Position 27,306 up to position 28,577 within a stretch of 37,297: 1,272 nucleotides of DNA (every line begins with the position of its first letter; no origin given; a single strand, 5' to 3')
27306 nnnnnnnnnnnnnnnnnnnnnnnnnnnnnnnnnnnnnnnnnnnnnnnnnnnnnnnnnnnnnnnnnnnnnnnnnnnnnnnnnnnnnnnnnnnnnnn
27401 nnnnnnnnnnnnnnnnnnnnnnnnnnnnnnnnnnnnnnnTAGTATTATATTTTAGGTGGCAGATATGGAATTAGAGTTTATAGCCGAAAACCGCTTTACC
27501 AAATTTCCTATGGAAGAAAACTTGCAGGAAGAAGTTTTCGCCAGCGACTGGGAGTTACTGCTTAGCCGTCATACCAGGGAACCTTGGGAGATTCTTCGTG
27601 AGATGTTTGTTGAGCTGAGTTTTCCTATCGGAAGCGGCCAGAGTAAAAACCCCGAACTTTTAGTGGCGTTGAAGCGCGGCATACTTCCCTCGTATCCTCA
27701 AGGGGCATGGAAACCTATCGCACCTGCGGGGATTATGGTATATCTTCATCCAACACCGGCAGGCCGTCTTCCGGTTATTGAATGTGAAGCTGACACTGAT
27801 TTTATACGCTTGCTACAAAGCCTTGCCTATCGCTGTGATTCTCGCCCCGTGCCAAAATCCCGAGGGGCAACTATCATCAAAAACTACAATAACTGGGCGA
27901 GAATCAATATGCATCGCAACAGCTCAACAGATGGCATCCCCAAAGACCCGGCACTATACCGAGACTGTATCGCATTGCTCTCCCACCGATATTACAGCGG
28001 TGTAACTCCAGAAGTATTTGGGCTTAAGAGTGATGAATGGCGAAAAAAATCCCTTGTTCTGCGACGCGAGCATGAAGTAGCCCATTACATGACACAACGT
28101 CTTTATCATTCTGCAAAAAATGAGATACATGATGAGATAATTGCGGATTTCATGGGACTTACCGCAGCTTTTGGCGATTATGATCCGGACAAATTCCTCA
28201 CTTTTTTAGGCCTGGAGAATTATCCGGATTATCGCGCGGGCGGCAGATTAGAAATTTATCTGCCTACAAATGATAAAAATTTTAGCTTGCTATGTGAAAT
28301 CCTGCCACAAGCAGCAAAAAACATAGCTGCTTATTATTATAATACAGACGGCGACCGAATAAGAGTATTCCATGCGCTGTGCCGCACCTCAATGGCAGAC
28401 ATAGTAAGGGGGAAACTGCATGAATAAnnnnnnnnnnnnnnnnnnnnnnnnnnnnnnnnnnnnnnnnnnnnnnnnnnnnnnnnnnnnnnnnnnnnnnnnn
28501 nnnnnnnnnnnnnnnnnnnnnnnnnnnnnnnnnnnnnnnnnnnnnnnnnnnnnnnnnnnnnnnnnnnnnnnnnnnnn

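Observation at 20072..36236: Composite locus: PPTase + NHLM-type exporter triad + HExxH protein + ECF sigma + partner-switching module + C-A-T-R NRPS + double-glycine peptide (candidate undescribed system)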

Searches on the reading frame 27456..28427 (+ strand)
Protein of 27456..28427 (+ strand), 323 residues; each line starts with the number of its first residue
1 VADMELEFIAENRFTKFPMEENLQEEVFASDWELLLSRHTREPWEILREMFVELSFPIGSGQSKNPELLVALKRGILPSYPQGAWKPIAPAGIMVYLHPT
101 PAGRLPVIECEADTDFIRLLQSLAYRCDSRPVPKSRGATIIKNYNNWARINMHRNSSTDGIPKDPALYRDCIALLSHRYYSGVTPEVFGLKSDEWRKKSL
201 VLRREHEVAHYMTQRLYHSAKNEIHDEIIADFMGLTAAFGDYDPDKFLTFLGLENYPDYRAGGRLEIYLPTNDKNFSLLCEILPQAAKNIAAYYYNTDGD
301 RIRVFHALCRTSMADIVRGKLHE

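Call 4: search_protein_families(library=pfam, proteins=[window:27456-28427:+], max_evalue=0.01)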
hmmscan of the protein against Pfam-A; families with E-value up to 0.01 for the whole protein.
window:27456-28427:+ (323 aa): 1 family
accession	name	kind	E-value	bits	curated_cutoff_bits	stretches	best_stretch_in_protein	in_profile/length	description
PF22541.2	DUF7005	-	5.6e-77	259.5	27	1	7-316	17-357/361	Family of unknown function (DUF7005)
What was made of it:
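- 27456..28427 (+): DUF7005, a cytoplasmic HExxH protein and conserved fourth gene of NHLM export loci (ATG start at 27465 gives the 320-aa database protein). PF22541, 259 bits (call 4).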

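Call 5: search_protein_families(library=ncbifam, proteins=[window:27456-28427:+], max_evalue=0.001)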
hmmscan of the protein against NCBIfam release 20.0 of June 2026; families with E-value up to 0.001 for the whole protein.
window:27456-28427:+ (323 aa): 0 families

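Call 10: find_encoding_contigs(protein=window:27456-28427:+, flank=10000, max_places=6)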
Protein window:27456-28427:+ (323 aa): no gene with exactly this product is on record in the collection.
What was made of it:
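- Tried and rejected: An exact-sequence look-up of the 323-aa DUF7005 ORF failed (call 10).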

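Call 12: find_homologous_proteins(query=window:27456-28427:+, max_evalue=0.001)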
Query window:27456-28427:+ (323 aa): 45 proteins with E <= 0.001 among 1044 candidates.
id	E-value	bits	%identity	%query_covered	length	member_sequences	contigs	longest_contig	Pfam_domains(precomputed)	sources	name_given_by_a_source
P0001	1.4e-219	746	100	99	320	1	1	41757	PF22541.3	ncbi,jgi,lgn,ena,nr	ncbi:MAG: hypothetical protein FWG61_10015 [Firmicutes bacterium]|nr:hypothetical protein [Bacillota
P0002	2.2e-181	620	83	99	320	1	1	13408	PF22541.3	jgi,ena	-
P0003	6.3e-159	546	74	98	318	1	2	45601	PF22541.3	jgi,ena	-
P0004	7.6e-158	543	75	98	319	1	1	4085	PF22541.3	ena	-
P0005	1.6e-156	539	72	98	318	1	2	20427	PF22541.3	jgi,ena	-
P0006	2.4e-154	531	71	98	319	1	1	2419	PF22541.3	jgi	-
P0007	5.4e-154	530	72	98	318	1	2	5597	PF22541.3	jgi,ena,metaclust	metaclust:\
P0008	6.2e-154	530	72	98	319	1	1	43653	PF22541.3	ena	-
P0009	1.1e-151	523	71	98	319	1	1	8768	PF22541.3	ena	-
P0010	3.8e-150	518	71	98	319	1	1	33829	PF22541.3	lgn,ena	-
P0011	3.4e-149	514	70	98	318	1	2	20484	PF22541.3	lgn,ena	-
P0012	1.1e-148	513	69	98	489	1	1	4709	PF22541.3,PF04545.23,PF04542.21,PF08281.19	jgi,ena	-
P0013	9.7e-147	506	68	98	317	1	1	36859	PF22541.3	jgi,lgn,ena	-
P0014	4.1e-146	504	70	98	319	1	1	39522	PF22541.3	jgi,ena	-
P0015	1.4e-143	496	72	94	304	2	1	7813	PF22541.3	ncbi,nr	ncbi:MAG: hypothetical protein LBH91_04980 [Prevotellaceae bacterium]|nr:hypothetical protein [Prevo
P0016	3.0e-143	495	68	96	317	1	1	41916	PF22541.3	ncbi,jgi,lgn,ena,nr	ncbi:MAG: hypothetical protein FWG53_10115 [Clostridiales bacterium]|nr:hypothetical protein [Clostr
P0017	4.5e-141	488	67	98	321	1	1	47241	PF22541.3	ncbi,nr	ncbi:hypothetical protein FACS1894127_1910 [Clostridia bacterium]|nr:hypothetical protein FACS189412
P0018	2.7e-137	475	67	98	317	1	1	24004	PF22541.3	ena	-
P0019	9.8e-135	467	64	97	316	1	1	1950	PF22541.3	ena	-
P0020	3.9e-132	458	64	97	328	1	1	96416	PF22541.3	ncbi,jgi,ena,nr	ncbi:MAG: hypothetical protein FWH04_01955 [Oscillospiraceae bacterium]|nr:hypothetical protein [Osc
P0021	4.8e-132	458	63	99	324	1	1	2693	PF22541.3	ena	-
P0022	2.6e-131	456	73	84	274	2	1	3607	PF22541.3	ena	-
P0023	7.9e-128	444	61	99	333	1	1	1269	PF22541.3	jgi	jgi:hypothetical protein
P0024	8.6e-128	444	62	99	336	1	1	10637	PF22541.3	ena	-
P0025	3.0e-125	436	59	99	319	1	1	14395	PF22541.3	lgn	-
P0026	2.1e-123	430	61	98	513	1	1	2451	PF22541.3,PF04545.23,PF04542.21,PF08281.19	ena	-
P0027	3.9e-122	426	61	96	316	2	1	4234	PF22541.3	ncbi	-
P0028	4.9e-120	419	61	98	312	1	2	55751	PF22541.3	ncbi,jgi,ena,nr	ncbi:MAG: hypothetical protein FWG87_08745 [Defluviitaleaceae bacterium]|nr:hypothetical protein [De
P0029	4.6e-90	320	72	59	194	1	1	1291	PF22541.3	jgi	jgi:hypothetical protein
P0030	1.1e-89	319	50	98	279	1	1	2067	PF22541.3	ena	-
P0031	1.2e-69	253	44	98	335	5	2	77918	PF22541.3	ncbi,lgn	-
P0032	3.5e-57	212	41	89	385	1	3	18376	PF22541.3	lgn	-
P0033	2.0e-55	206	39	89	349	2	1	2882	PF22541.3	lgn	-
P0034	5.6e-53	198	37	83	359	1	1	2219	PF22541.3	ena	-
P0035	3.0e-45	173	38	86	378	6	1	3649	PF22541.3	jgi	jgi:hypothetical protein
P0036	1.4e-44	171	36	91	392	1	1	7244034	PF22541.3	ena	-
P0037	1.6e-43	167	35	94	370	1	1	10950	PF22541.3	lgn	-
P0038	5.3e-43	166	34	98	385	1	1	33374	PF22541.3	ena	-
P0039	1.4e-42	164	35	96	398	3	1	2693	PF22541.3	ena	-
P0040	2.1e-42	164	35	91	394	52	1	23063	PF22541.3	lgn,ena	-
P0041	2.2e-42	163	36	89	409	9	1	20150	PF22541.3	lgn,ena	-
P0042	6.9e-42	162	35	85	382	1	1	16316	PF22541.3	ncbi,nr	ncbi:MAG: hypothetical protein JEY91_03780 [Spirochaetaceae bacterium]|nr:hypothetical protein [Spir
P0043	2.5e-39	153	35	77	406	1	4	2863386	PF22541.3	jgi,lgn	-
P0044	2.8e-36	143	65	33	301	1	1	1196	PF22541.3,PF04542.21,PF08281.19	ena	-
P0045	3.4e-25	107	38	53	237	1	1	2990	PF22541.3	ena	-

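Call 13: find_encoding_contigs(protein=P0001, flank=10000, max_places=3)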
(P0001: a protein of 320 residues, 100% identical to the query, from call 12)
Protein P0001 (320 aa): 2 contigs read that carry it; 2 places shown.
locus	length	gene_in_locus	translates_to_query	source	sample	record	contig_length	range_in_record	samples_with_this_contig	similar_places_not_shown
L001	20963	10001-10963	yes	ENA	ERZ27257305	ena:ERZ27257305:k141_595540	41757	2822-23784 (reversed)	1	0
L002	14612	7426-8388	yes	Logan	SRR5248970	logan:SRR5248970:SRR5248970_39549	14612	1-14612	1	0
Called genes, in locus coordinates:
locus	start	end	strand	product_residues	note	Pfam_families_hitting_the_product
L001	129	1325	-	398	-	PF13173:AAA_14, PF13635:DUF4143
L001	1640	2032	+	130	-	PF13635:DUF4143 (weak)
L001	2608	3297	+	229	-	PF22624:AASDHPPT_N, PF01648:ACPS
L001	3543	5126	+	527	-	-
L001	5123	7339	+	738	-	PF03412:Peptidase_C39, PF00664:ABC_membrane, PF00005:ABC_tran, PF02463:SMC_N (faint)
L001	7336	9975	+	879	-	PF00664:ABC_membrane, PF00005:ABC_tran, PF02463:SMC_N (faint)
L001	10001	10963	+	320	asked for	PF22541:DUF7005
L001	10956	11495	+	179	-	PF04542:Sigma70_r2, PF08281:Sigma70_r4_2, PF04545:Sigma70_r4 (weak)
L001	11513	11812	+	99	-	PF01740:STAS, PF13466:STAS_2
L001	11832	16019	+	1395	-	PF00668:Condensation, PF00550:PP-binding (faint), PF00501:AMP-binding, PF13193:AMP-binding_C (weak), PF01073:3Beta_HSD, PF01370:Epimerase, PF04321:RmlD_sub_bind (weak), PF07993:NAD_binding_4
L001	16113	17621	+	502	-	PF07228:SpoIIE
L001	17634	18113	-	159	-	PF13581:HATPase_c_2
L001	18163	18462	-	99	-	PF01740:STAS, PF13466:STAS_2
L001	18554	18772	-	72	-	-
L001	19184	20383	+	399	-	PF01546:Peptidase_M20, PF07687:M20_dimer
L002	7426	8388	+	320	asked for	PF22541:DUF7005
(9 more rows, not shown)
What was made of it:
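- Tried and rejected: The database protein starts at the ATG three codons later (call 13).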

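Call 14: find_encoding_contigs(protein=P0020, flank=10000, max_places=3)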
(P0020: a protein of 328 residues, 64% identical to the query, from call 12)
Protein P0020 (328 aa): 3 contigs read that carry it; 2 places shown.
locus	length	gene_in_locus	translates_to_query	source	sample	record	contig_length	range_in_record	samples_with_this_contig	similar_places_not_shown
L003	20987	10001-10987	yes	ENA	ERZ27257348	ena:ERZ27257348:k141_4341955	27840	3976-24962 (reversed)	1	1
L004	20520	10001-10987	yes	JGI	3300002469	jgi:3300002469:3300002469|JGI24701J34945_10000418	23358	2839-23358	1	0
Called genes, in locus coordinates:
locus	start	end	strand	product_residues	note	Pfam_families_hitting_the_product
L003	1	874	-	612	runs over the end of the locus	-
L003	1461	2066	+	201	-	-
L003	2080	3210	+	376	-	PF13458:Peripla_BP_6, PF01094:ANF_receptor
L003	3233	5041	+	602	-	-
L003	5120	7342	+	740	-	PF03412:Peptidase_C39, PF00664:ABC_membrane, PF00005:ABC_tran, PF02463:SMC_N (faint)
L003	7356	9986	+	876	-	PF00664:ABC_membrane, PF00005:ABC_tran, PF02463:SMC_N (faint)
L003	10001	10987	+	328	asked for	PF22541:DUF7005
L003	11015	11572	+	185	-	PF04542:Sigma70_r2, PF08281:Sigma70_r4_2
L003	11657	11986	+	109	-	-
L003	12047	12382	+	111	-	-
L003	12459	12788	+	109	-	-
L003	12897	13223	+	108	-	-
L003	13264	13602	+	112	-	PF07862:Nif11 (faint)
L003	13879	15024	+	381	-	PF04055:Radical_SAM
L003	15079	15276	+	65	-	-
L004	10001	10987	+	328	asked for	PF22541:DUF7005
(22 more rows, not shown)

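Call 15: find_encoding_contigs(protein=P0028, flank=10000, max_places=3)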
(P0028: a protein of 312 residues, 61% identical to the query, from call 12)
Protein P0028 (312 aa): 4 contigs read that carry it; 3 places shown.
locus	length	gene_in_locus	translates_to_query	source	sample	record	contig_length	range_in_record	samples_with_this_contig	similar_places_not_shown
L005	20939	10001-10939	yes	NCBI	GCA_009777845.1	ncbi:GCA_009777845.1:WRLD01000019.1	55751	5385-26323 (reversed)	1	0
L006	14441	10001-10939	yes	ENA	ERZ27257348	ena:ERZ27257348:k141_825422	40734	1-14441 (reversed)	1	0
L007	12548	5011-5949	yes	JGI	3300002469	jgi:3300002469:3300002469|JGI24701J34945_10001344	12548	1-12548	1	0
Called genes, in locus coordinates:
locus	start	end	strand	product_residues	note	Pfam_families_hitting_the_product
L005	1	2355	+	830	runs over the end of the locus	PF25873:WHD_MalT, PF17874:TPR_MalT, PF00196:GerE (weak)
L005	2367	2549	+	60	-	-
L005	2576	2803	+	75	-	-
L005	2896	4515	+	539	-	-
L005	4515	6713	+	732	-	PF03412:Peptidase_C39, PF00664:ABC_membrane, PF00005:ABC_tran, PF02463:SMC_N (faint)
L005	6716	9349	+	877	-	PF00664:ABC_membrane, PF00005:ABC_tran, PF02463:SMC_N (faint)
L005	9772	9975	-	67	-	-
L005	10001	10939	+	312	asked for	PF22541:DUF7005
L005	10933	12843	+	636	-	PF02310:B12-binding (weak), PF04055:Radical_SAM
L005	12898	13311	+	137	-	PF14106:DUF4279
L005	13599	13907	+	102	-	-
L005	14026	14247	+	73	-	-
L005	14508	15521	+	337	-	PF00239:Resolvase, PF07508:Recombinase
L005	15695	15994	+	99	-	-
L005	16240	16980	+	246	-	PF24831:DUF7715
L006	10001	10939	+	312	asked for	PF22541:DUF7005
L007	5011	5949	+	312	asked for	PF22541:DUF7005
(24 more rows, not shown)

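Call 23: find_related_loci(query=A1, collection=genome_contigs, flank=10000)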
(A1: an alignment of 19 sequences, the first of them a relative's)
Query A1 (320 aa) in genome_contigs; peptide patterns used: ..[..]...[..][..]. (x = any residue, [..] = any of these).
245 stretches matched a pattern; 213 encode a relative of the query (tblastn E <= 1e-3); the best 80 are kept; 80 distinct loci.
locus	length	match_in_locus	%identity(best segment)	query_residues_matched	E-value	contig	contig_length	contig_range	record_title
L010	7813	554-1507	70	1-318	9e-153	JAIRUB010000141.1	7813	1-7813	MAG: Prevotellaceae bacterium isolate Cus372_bin5 k119_1563656, whole genome shotgun sequence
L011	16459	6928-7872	68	2-316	4e-146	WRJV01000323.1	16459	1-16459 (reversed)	MAG: Clostridiales bacterium isolate Nt197P4bin16 JGI24705J35276_12238136, whole genome shotgun sequence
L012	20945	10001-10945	64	6-318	5e-136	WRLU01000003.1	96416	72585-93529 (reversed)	MAG: Oscillospiraceae bacterium isolate Th196P3bin40 Ga0099364_10000213, whole genome shotgun sequence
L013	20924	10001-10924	61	3-319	5e-124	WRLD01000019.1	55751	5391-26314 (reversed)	MAG: Defluviitaleaceae bacterium isolate Th196P3bin142 Ga0099364_10000732, whole genome shotgun sequence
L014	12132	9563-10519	38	20-314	7e-65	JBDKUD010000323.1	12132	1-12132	MAG: Syntrophomonas sp. isolate 7_bin.41_R1 c_000000564818, whole genome shotgun sequence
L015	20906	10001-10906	40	2-287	6e-62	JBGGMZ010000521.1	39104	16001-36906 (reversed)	MAG: Chthoniobacter sp. isolate bin.029 k141_82297, whole genome shotgun sequence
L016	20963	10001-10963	36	15-317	1e-61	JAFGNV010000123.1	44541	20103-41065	MAG: Anaerolineae bacterium isolate Zod_Metabat.569 k87_7490509, whole genome shotgun sequence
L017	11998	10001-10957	35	20-314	5e-59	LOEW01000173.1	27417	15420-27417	MAG: Desulfosporosinus sp. BRH_c37 BRHa_1004086, whole genome shotgun sequence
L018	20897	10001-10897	38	11-287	6e-58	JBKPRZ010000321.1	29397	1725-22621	MAG: Myxococcota bacterium isolate GS_EKS_MAG_00035 GS_EKS_000000097158, whole genome shotgun sequence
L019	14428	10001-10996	37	15-320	7e-58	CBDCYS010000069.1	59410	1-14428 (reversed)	MAG: Bryobacterales bacterium isolate 6130ab36-0be1-4cbc-8e40-5b7dbad0252f genome assembly, contig: contig_69, whole gen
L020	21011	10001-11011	36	2-310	1e-57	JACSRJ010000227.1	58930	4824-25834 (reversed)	MAG: Anaerolinea sp. isolate CH2 contig-70_342, whole genome shotgun sequence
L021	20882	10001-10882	39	20-293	1e-57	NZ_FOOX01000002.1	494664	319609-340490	Desulfotruncus arcticus DSM 17038, whole genome shotgun sequence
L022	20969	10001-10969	37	20-314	5e-57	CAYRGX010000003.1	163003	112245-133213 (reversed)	MAG TPA_asm: uncultured Leptospirales bacterium isolate SRP192927_co7_99 genome assembly, contig: NODE_69_length_163003_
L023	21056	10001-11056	35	2-320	1e-56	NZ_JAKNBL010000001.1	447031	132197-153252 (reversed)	Pelotomaculum terephthalicicum JT 1, whole genome shotgun sequence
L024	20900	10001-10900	38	7-290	2e-56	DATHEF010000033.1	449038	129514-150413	MAG TPA_asm: Thermoanaerobaculia bacterium isolate SMAG_U12414 k141_68717, whole genome shotgun sequence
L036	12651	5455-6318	36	20-287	5e-55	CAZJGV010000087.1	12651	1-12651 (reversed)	MAG TPA_asm: uncultured Pelotomaculum sp. isolate SRP263991_co4_160 genome assembly, contig: NODE_7655_length_12651_cov_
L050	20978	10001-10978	35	20-317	8e-54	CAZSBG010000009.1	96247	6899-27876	MAG TPA_asm: uncultured Cytophagia bacterium isolate SRP141376_co4_290 genome assembly, contig: NODE_344_length_96247_co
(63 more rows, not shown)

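Call 26: find_related_loci(query=P0001, collection=metagenome_contigs, flank=10000)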
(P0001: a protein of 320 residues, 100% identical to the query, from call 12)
Query P0001 (320 aa) in metagenome_contigs; peptide patterns used: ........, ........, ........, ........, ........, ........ (x = any residue, [..] = any of these).
97 stretches matched a pattern; 17 encode a relative of the query (tblastn E <= 1e-3); 17 distinct loci.
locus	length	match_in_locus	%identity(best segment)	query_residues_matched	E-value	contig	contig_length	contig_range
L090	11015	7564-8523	83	1-320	0e+0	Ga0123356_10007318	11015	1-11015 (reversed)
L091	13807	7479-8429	74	1-318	2e-163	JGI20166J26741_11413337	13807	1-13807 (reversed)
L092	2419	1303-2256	71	1-318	2e-170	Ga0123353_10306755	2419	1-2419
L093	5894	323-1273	72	1-318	6e-161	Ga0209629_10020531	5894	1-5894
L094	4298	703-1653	72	1-318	4e-163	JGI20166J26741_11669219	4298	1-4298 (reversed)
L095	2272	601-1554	69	1-318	1e-165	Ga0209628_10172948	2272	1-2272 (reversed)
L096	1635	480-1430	70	1-318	1e-166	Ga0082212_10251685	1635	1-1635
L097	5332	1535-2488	70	1-318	9e-154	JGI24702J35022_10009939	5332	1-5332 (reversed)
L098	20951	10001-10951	68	2-318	2e-151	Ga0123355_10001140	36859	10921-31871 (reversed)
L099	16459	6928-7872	68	2-316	4e-147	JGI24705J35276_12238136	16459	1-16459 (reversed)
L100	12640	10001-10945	68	2-316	3e-146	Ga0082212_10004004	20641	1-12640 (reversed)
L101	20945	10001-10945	64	6-318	5e-137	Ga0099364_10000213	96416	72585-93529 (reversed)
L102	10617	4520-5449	63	9-318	6e-131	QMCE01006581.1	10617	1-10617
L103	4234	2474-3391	61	9-318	4e-128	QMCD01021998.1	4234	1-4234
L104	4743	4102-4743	72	1-214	4e-103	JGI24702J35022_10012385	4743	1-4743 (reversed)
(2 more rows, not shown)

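Call 33: find_encoding_contigs(protein=P0003, flank=10000, max_places=2)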
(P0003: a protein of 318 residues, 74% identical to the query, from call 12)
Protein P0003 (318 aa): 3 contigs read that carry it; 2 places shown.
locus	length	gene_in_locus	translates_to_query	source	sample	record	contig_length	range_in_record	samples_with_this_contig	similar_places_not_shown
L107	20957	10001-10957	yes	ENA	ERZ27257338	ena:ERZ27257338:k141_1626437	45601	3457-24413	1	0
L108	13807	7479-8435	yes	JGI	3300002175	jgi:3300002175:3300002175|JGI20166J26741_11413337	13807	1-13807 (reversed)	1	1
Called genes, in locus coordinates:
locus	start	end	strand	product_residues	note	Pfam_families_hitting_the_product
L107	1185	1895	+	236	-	-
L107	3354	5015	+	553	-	PF25919:BSH_CusB (faint), PF00364:Biotin_lipoyl (faint), PF25917:BSH_RND (faint), PF25973:BSH_CzcB (faint)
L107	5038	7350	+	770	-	PF03412:Peptidase_C39, PF00664:ABC_membrane, PF00005:ABC_tran, PF02463:SMC_N (faint)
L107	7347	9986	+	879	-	PF00664:ABC_membrane, PF00005:ABC_tran, PF02463:SMC_N (faint)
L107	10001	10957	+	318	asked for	PF22541:DUF7005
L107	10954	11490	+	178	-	PF04542:Sigma70_r2, PF08281:Sigma70_r4_2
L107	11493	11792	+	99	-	PF01740:STAS, PF13466:STAS_2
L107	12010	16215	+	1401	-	PF00668:Condensation, PF00501:AMP-binding, PF13193:AMP-binding_C (weak), PF00550:PP-binding (weak), PF01073:3Beta_HSD, PF01370:Epimerase, PF07993:NAD_binding_4, PF16363:GDP_Man_Dehyd, +1 more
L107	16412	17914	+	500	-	PF07228:SpoIIE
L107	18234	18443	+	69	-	-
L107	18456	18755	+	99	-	PF01740:STAS, PF13466:STAS_2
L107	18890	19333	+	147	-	PF13581:HATPase_c_2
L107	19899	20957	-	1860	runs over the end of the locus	PF02927:CelD_N (weak), PF00759:Glyco_hydro_9 (weak), PF02927:CelD_N, PF00759:Glyco_hydro_9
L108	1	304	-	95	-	?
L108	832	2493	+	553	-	PF25919:BSH_CusB (faint), PF00364:Biotin_lipoyl (faint), PF25917:BSH_RND (faint), PF25973:BSH_CzcB (faint)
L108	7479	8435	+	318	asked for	PF22541:DUF7005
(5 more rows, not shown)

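Call 34: find_encoding_contigs(protein=P0008, flank=10000, max_places=2)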
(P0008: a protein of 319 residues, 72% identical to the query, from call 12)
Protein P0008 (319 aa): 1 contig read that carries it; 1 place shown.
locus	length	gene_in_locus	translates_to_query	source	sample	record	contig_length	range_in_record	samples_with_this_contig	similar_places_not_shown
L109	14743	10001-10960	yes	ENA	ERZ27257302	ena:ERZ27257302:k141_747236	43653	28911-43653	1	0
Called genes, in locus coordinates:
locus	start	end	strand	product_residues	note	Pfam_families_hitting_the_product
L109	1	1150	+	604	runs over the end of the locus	PF00041:fn3 (faint), PF25833:Fn3_SaeA_3rd (faint), PF00395:SLH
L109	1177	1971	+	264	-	-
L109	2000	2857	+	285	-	-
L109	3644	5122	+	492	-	PF00364:Biotin_lipoyl (faint), PF25917:BSH_RND (faint), PF25973:BSH_CzcB (faint)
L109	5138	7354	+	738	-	PF03412:Peptidase_C39, PF00664:ABC_membrane, PF00005:ABC_tran, PF02463:SMC_N (faint)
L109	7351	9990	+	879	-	PF00664:ABC_membrane, PF00005:ABC_tran, PF02463:SMC_N (faint)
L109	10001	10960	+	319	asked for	PF22541:DUF7005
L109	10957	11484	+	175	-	PF04542:Sigma70_r2, PF08281:Sigma70_r4_2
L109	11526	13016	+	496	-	PF07228:SpoIIE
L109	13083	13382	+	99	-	PF01740:STAS, PF13466:STAS_2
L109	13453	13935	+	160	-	PF13581:HATPase_c_2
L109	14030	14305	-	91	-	-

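Call 35: find_encoding_contigs(protein=P0017, flank=10000, max_places=2)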
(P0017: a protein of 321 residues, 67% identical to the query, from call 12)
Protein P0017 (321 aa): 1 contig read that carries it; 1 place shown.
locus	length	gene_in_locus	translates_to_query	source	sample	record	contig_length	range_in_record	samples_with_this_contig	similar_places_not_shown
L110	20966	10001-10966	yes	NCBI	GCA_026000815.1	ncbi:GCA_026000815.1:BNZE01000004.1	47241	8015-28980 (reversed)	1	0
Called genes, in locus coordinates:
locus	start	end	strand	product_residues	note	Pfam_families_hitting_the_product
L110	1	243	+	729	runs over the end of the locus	PF01966:HD, PF13328:HD_4, PF04607:RelA_SpoT, PF02824:TGS, PF19296:RelA_AH, PF28438:RelA_RIS, PF01842:ACT (faint), PF13291:ACT_4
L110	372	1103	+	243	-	PF00557:Peptidase_M24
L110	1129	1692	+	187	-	PF08207:EFP_N, PF01132:EFP, PF09285:Elong-fact-P_C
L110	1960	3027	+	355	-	PF02618:YceG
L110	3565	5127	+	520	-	-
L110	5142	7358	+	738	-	PF03412:Peptidase_C39, PF00664:ABC_membrane, PF02463:SMC_N (faint), PF00005:ABC_tran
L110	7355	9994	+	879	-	PF00664:ABC_membrane, PF00005:ABC_tran, PF02463:SMC_N (faint)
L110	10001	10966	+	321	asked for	PF22541:DUF7005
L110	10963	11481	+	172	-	PF04542:Sigma70_r2, PF08281:Sigma70_r4_2, PF04545:Sigma70_r4 (weak)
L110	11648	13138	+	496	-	PF07228:SpoIIE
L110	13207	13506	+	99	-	PF01740:STAS, PF13466:STAS_2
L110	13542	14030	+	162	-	PF13581:HATPase_c_2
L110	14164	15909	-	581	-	PF05402:PqqD (weak), PF02310:B12-binding, PF04055:Radical_SAM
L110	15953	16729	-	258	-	PF00106:adh_short, PF08659:KR, PF13561:adh_short_C2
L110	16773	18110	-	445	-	PF00202:Aminotran_3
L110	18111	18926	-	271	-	PF02353:CMAS (weak), PF03848:TehB, PF13489:Methyltransf_23, PF08241:Methyltransf_11, PF08242:Methyltransf_12, PF13649:Methyltransf_25, PF13847:Methyltransf_31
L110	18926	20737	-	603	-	-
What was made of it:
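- In the termite-gut clade the order sigma-PP2C-STAS-kinase mirrors sigB/sigF-type operons (calls 34, 35). Sister termite-gut loci work without it (calls 34, 35). Loci without the NRPS have the same sigma factor without PEP72 (calls 34, 35).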
